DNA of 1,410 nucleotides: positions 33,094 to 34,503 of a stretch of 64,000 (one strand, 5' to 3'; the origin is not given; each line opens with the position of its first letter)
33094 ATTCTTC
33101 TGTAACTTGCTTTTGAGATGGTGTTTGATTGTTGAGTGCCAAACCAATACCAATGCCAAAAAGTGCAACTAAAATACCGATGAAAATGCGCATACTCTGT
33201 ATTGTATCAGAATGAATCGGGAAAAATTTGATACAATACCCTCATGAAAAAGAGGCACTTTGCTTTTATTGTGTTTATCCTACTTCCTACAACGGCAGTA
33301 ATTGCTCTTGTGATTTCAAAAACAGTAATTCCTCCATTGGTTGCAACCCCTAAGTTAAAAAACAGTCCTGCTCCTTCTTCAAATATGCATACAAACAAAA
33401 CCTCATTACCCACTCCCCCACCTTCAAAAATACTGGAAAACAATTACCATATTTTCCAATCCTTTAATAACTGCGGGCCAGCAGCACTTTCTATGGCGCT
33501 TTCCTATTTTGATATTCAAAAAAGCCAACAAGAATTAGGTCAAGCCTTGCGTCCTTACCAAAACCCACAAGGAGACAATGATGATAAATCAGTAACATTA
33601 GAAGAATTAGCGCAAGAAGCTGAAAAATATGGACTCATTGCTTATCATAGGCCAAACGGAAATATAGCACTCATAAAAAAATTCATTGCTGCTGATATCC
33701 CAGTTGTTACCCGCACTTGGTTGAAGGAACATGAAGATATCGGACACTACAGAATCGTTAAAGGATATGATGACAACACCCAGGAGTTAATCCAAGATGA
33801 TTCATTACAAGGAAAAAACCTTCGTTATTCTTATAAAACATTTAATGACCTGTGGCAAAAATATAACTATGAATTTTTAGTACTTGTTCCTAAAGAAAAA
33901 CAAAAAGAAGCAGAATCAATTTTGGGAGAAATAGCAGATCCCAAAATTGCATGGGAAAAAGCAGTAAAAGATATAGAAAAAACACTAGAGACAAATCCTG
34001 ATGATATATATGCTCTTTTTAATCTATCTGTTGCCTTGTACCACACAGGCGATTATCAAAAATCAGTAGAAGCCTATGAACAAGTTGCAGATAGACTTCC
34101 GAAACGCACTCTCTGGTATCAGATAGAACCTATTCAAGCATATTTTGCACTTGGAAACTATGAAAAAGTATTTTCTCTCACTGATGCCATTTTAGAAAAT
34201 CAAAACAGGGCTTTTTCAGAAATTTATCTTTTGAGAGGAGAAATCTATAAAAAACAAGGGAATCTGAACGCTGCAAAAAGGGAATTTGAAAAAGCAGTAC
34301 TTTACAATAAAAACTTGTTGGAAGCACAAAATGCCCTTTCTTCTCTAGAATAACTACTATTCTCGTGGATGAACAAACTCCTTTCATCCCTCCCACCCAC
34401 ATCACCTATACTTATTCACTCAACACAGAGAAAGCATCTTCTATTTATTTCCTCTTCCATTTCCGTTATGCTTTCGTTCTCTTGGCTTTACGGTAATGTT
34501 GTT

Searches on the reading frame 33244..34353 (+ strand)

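Call 45: search_protein_families(library=pfam, proteins=[window:33244-34353:+], max_evalue=0.00001)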
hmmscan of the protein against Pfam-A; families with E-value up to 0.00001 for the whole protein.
window:33244-34353:+ (369 aa): 12 families
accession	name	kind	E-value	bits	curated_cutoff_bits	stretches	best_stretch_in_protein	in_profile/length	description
PF13529.12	Peptidase_C39_2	-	9.4e-15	55.9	24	1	72-187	8-142/143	Peptidase_C39 like family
PF07719.23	TPR_2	-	1.4e-14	53.4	27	0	256-286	2-32/34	Tetratricopeptide repeat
PF13181.12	TPR_8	-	3.5e-10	39.6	25.7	0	326-357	2-33/34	Tetratricopeptide repeat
PF00515.34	TPR_1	-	7.8e-10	38.6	27.8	0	326-356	2-32/34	Tetratricopeptide repeat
PF13432.12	TPR_16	-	3e-08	34.4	32.7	0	237-286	13-62/65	Tetratricopeptide repeat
PF13431.12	TPR_17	-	8.8e-08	32.3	24.4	0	245-275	3-33/34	Tetratricopeptide repeat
PF13424.12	TPR_12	-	1.1e-07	32.4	30.1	0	238-285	27-75/77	Tetratricopeptide repeat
PF14559.12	TPR_19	-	1.3e-07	32.3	25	0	238-292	8-62/68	Tetratricopeptide repeat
PF03412.21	Peptidase_C39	-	1.9e-07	31.4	22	1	73-207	9-124/133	Peptidase C39 family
PF13428.12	TPR_14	-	4.7e-07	30.3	23.5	0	326-352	2-28/44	Tetratricopeptide repeat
PF13371.12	TPR_9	-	6.3e-07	29.8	35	0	237-289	11-63/73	Tetratricopeptide repeat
PF12385.14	Peptidase_C70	-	2e-06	28.2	19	1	67-202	10-138/141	Papain-like cysteine protease AvrRpt2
